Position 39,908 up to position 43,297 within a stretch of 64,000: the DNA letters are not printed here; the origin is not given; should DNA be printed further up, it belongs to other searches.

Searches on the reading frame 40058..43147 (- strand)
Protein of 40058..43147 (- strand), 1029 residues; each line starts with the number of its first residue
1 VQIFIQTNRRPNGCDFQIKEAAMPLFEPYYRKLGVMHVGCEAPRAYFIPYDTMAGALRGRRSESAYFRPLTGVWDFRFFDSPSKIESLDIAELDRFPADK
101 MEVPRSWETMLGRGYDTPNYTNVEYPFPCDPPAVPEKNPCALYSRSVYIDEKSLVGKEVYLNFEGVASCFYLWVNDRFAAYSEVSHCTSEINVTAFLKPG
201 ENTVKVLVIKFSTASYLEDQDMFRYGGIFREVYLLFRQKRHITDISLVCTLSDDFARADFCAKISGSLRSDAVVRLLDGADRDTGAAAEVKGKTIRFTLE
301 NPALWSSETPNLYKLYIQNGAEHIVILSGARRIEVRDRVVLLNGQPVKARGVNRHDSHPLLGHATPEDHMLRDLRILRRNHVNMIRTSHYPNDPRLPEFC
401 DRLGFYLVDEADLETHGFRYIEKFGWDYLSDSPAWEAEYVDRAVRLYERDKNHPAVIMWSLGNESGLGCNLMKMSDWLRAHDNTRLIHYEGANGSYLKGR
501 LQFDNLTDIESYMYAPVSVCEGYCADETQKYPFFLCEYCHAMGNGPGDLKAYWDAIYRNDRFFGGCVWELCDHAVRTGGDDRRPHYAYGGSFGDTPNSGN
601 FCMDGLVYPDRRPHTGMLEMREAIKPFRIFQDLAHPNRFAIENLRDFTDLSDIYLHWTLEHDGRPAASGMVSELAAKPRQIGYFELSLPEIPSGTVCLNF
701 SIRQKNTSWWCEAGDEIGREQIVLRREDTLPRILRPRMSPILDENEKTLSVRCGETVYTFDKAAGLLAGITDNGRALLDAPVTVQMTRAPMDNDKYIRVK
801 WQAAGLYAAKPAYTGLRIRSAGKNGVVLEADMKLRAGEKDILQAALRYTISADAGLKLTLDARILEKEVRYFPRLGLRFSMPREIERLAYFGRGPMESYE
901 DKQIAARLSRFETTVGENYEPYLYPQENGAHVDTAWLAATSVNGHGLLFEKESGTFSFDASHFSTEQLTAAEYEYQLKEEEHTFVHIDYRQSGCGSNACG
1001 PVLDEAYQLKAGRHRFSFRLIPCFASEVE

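Call 56: search_protein_families(library=pfam, proteins=[window:40058-43147:-], max_evalue=0.00001)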
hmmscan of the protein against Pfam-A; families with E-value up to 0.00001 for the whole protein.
window:40058-43147:- (1029 aa): 5 families
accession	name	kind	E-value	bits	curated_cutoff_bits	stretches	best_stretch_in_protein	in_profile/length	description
PF02836.23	Glyco_hydro_2_C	-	8e-88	294.9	21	1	333-628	1-301/302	Glycosyl hydrolases family 2, TIM barrel domain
PF02929.23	Bgal_small_N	-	8.7e-63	212.7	25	1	755-1020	4-248/248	Beta galactosidase small chain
PF02837.24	Glyco_hydro_2_N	-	3.4e-36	125.2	28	1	68-235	2-166/169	Glycosyl hydrolases family 2, sugar binding domain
PF16353.11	LacZ_4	-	2.7e-16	60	27.3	1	640-724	2-86/87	Beta-galactosidase, domain 4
PF00703.27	Glyco_hydro_2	-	7.1e-07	30.4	23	1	241-317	2-90/109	Glycosyl hydrolases family 2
